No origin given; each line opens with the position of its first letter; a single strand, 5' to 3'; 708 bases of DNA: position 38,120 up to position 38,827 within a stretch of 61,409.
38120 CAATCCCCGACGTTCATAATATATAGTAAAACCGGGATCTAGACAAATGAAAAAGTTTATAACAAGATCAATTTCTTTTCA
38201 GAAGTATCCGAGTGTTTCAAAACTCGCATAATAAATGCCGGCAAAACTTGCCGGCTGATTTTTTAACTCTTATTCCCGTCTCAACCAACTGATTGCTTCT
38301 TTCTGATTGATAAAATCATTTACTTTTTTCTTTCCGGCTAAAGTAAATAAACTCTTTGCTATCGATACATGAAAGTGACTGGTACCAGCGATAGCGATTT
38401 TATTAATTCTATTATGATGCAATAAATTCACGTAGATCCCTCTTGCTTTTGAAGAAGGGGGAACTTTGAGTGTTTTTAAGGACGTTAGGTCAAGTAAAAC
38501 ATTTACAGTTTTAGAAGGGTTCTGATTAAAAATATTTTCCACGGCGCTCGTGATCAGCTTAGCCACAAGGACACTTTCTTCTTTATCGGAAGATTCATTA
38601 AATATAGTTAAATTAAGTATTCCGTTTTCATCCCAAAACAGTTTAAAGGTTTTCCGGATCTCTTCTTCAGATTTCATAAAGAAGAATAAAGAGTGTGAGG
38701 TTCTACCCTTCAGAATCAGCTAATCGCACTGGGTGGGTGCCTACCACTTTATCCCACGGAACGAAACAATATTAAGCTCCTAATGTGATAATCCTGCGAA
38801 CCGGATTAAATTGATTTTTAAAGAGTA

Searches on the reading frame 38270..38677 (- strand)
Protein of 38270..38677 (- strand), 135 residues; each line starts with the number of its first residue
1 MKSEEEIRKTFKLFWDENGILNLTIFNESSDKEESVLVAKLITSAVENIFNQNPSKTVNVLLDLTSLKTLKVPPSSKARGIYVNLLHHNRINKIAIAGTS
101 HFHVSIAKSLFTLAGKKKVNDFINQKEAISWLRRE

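Call 18: find_encoding_contigs(protein=window:38270-38677:-, flank=4000, max_places=10)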
Protein window:38270-38677:- (135 aa): 21 contigs read that carry it; 10 places shown.
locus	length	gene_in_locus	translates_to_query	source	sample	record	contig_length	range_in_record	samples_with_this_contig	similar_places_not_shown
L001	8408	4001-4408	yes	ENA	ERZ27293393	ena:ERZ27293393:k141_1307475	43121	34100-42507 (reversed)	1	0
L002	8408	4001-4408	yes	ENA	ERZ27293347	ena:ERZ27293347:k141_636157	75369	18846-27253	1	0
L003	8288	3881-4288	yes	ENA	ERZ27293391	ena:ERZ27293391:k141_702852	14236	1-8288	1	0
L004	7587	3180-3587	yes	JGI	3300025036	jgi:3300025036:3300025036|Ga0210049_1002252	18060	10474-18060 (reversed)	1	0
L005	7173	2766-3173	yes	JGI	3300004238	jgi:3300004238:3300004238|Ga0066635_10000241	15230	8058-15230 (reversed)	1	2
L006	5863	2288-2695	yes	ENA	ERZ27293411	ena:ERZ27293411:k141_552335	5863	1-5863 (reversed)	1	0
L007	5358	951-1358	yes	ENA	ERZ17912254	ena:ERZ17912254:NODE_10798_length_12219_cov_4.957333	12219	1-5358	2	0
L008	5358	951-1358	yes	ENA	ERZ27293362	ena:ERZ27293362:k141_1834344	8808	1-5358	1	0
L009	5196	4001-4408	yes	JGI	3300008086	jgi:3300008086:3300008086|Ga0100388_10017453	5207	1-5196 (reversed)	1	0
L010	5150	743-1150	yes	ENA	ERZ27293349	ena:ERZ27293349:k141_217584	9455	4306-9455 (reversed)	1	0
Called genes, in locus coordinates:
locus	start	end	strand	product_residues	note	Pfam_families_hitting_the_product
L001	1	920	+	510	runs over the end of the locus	?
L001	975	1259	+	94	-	PF02686:GatC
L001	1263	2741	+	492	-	PF01425:Amidase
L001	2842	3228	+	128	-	PF00072:Response_reg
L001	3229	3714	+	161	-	PF00334:NDK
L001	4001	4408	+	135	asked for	PF11964:SpoIIAA-like (weak)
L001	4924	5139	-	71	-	-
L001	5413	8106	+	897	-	PF00690:Cation_ATPase_N, PF08282:Hydrolase_3 (faint), PF00122:E1-E2_ATPase, PF13246:Cation_ATPase, PF00702:Hydrolase, PF00689:Cation_ATPase_C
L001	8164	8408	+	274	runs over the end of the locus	PF21088:MS_channel_1st, PF00924:MS_channel_2nd, PF21082:MS_channel_3rd (weak)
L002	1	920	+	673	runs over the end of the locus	PF22745:Nlig-Ia, PF01653:DNA_ligase_aden, PF03120:OB_DNA_ligase, PF03119:DNA_ligase_ZBD, PF14520:HHH_5 (faint), PF12826:HHH_2, PF00533:BRCT, PF12738:PTCB-BRCT (weak)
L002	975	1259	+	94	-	PF02686:GatC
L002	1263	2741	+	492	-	PF01425:Amidase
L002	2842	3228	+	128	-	PF00072:Response_reg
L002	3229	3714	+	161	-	PF00334:NDK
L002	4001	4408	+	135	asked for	PF11964:SpoIIAA-like (weak)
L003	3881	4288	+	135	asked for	PF11964:SpoIIAA-like (weak)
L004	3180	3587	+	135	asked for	PF11964:SpoIIAA-like (weak)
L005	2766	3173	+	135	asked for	PF11964:SpoIIAA-like (weak)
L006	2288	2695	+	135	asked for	PF11964:SpoIIAA-like (weak)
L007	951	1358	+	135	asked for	PF11964:SpoIIAA-like (weak)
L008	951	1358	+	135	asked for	PF11964:SpoIIAA-like (weak)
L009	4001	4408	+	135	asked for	PF11964:SpoIIAA-like (weak)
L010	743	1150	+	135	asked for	PF11964:SpoIIAA-like (weak)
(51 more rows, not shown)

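Call 24: search_protein_families(library=pfam, proteins=[window:38270-38677:-], max_evalue=0.01)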
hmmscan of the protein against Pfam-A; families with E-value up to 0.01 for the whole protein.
window:38270-38677:- (135 aa): 1 family
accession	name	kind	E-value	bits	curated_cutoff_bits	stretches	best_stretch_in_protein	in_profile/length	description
PF11964.13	SpoIIAA-like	-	1.8e-05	25.8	25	1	42-133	18-106/106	SpoIIAA-like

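Call 27: find_homologous_proteins(query=window:38270-38677:-, max_evalue=0.00001)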
Query window:38270-38677:- (135 aa): 2 proteins with E <= 0.00001 among 18 candidates.
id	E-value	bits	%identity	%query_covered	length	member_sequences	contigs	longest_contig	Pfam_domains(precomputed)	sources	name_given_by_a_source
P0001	1.5e-78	279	99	100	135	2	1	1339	-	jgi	-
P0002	6.9e-51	189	70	100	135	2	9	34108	PF11964.14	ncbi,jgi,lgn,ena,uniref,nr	ncbi:MAG: hypothetical protein COY66_01750 [Candidatus Kerfeldbacteria bacterium CG_4_10_14_0_8_um_f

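Call 28: find_encoding_contigs(protein=P0002, flank=4000, max_places=10)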
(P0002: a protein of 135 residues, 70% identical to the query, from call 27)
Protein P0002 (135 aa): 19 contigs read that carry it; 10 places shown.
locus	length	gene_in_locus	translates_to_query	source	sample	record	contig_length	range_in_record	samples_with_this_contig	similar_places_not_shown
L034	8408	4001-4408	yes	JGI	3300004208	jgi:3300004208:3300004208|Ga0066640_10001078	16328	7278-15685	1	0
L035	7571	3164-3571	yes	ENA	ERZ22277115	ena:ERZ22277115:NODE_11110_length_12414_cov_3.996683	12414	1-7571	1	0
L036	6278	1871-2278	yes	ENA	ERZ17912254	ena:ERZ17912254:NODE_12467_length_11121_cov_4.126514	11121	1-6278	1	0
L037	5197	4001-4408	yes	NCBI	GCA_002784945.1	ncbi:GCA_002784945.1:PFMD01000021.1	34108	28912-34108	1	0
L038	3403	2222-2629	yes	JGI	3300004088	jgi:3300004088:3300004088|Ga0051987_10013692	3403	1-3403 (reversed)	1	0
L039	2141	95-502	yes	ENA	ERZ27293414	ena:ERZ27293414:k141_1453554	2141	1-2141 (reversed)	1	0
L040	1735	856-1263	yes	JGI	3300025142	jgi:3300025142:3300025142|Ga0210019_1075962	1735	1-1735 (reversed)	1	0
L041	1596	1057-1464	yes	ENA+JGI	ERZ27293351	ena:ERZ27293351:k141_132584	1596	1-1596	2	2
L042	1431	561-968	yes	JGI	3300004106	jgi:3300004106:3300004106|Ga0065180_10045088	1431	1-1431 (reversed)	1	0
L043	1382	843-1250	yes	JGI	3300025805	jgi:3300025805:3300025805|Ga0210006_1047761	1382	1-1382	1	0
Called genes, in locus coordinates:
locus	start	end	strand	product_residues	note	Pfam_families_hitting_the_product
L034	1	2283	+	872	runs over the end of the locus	PF01326:PPDK_N, PF27448:Rph_4th (weak), PF00391:PEP-utilizers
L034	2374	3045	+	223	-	PF00300:His_Phos_1 (weak)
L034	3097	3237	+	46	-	-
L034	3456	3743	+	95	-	-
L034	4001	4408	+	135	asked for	PF11964:SpoIIAA-like (weak)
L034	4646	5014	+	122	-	PF00072:Response_reg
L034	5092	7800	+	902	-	PF00690:Cation_ATPase_N, PF00122:E1-E2_ATPase, PF00702:Hydrolase, PF13246:Cation_ATPase, PF08282:Hydrolase_3 (weak), PF00689:Cation_ATPase_C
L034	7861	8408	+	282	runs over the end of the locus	PF21088:MS_channel_1st, PF00924:MS_channel_2nd, PF21082:MS_channel_3rd (weak)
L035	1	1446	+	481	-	?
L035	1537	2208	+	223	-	PF00300:His_Phos_1 (weak)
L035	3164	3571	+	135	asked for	PF11964:SpoIIAA-like (weak)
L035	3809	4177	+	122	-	PF00072:Response_reg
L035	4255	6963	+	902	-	PF00690:Cation_ATPase_N, PF00122:E1-E2_ATPase, PF00702:Hydrolase, PF13246:Cation_ATPase, PF08282:Hydrolase_3 (weak), PF00689:Cation_ATPase_C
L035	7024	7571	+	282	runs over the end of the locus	PF21088:MS_channel_1st, PF00924:MS_channel_2nd, PF21082:MS_channel_3rd (weak)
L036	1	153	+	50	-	?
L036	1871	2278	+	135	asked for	PF11964:SpoIIAA-like (weak)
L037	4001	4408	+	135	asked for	PF11964:SpoIIAA-like (weak)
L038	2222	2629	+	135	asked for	PF11964:SpoIIAA-like (weak)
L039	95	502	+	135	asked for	PF11964:SpoIIAA-like (weak)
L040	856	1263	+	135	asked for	PF11964:SpoIIAA-like (weak)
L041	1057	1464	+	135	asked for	PF11964:SpoIIAA-like (weak)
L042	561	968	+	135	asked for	PF11964:SpoIIAA-like (weak)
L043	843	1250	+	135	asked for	PF11964:SpoIIAA-like (weak)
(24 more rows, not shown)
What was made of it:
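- Tried and rejected: The 135-aa neighbour gave the sister locus instead (calls 27-28).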

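Call 64: find_encoding_contigs(protein=P0001, flank=2500, max_places=10)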
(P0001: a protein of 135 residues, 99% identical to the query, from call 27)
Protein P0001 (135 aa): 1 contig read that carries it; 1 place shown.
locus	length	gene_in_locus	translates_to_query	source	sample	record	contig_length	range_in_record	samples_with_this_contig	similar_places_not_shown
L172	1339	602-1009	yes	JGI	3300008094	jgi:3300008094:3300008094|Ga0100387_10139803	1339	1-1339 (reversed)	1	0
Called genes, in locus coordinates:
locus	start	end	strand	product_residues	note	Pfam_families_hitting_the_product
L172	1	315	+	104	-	?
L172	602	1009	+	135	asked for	-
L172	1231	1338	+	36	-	?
